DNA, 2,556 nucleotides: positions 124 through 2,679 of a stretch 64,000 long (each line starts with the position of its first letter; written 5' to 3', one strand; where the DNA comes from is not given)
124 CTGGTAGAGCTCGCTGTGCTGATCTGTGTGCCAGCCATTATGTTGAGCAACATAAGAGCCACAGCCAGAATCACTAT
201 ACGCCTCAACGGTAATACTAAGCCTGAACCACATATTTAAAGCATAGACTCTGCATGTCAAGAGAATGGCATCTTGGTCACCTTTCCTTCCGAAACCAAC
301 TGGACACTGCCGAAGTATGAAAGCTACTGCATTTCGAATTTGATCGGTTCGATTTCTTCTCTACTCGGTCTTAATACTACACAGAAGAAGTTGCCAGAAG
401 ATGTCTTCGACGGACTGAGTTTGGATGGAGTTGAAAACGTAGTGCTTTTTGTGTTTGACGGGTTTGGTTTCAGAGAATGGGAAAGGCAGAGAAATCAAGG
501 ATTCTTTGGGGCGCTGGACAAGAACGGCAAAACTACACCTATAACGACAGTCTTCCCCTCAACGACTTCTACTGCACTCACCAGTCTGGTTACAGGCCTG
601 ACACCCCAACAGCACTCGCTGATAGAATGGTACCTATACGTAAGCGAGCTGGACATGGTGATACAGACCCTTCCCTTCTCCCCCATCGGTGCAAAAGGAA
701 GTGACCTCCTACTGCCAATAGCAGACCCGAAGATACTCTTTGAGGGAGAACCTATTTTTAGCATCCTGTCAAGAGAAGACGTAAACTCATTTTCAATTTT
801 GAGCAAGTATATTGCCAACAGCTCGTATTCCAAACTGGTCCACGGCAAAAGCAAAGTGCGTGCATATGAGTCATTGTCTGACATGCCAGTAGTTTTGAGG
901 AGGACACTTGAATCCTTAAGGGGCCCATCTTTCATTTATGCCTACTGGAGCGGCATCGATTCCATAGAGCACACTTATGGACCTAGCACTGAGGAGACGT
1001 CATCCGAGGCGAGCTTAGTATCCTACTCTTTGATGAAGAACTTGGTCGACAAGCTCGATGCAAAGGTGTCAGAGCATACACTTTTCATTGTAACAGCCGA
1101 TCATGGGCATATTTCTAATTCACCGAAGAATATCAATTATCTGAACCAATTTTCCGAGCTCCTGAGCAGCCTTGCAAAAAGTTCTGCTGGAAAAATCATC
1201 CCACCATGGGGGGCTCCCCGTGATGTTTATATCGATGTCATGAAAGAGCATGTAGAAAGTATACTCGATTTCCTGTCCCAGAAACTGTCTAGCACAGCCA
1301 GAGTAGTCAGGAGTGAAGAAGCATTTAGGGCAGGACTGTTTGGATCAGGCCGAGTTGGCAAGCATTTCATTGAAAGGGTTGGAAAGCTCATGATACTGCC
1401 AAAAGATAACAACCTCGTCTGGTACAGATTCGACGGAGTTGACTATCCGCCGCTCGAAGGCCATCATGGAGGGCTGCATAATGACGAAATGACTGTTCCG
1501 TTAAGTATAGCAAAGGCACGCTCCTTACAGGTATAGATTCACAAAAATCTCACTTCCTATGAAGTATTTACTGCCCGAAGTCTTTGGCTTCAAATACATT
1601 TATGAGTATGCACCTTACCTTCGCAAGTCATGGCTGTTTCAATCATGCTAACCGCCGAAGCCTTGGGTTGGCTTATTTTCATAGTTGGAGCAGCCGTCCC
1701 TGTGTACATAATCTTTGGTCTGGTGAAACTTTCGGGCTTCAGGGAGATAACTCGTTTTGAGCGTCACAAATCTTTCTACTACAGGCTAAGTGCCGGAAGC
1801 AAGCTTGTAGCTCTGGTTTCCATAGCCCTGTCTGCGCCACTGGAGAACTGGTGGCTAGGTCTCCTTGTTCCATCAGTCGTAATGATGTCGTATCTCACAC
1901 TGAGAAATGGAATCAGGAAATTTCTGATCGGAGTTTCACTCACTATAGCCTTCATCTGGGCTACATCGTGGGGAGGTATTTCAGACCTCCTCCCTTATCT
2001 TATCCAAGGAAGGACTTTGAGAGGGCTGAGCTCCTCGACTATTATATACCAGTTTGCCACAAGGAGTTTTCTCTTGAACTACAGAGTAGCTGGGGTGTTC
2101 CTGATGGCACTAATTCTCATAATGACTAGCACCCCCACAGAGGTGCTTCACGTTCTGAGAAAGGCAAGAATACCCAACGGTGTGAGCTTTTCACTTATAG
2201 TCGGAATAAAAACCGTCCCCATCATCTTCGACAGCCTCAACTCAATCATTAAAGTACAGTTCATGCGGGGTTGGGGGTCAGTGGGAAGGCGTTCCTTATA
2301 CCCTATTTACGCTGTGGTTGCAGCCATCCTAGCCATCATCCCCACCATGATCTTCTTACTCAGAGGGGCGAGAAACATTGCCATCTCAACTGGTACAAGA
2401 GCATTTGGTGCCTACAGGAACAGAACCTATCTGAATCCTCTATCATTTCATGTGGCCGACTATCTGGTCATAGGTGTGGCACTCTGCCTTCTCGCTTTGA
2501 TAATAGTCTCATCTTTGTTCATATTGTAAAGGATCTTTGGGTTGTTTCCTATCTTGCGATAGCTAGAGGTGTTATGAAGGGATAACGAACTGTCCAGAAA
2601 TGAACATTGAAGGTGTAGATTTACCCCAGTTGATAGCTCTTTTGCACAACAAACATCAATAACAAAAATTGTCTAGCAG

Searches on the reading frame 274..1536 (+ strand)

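Call 21: search_protein_families(library=pfam, proteins=[window:274-1536:+], max_evalue=0.00001)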
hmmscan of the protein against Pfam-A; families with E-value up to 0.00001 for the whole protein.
window:274-1536:+ (420 aa): 2 families
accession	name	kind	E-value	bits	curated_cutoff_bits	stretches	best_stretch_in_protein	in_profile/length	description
PF01663.27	Phosphodiest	-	7e-27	95.4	23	1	56-399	1-340/342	Type I phosphodiesterase / nucleotide pyrophosphatase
PF08665.17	PglZ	-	3.5e-07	30.8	25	0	190-281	88-174/179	PglZ domain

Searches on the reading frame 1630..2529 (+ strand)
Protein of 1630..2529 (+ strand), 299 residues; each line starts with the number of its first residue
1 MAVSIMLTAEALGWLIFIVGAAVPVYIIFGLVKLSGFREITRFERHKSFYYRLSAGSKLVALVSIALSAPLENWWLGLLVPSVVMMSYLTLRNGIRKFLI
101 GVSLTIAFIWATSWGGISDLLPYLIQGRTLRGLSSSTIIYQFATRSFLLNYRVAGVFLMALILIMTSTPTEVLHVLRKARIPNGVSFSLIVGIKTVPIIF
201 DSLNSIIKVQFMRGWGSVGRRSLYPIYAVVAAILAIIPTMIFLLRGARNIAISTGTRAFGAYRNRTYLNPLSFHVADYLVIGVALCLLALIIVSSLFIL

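Call 21: search_protein_families(library=pfam, proteins=[window:1630-2529:+], max_evalue=0.00001)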
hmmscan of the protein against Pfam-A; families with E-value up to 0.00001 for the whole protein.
window:1630-2529:+ (299 aa): 1 family
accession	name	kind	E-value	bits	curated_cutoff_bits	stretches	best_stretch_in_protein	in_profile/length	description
PF02361.21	CbiQ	-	1.8e-07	31.5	25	1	47-267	2-215/216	Cobalt transport protein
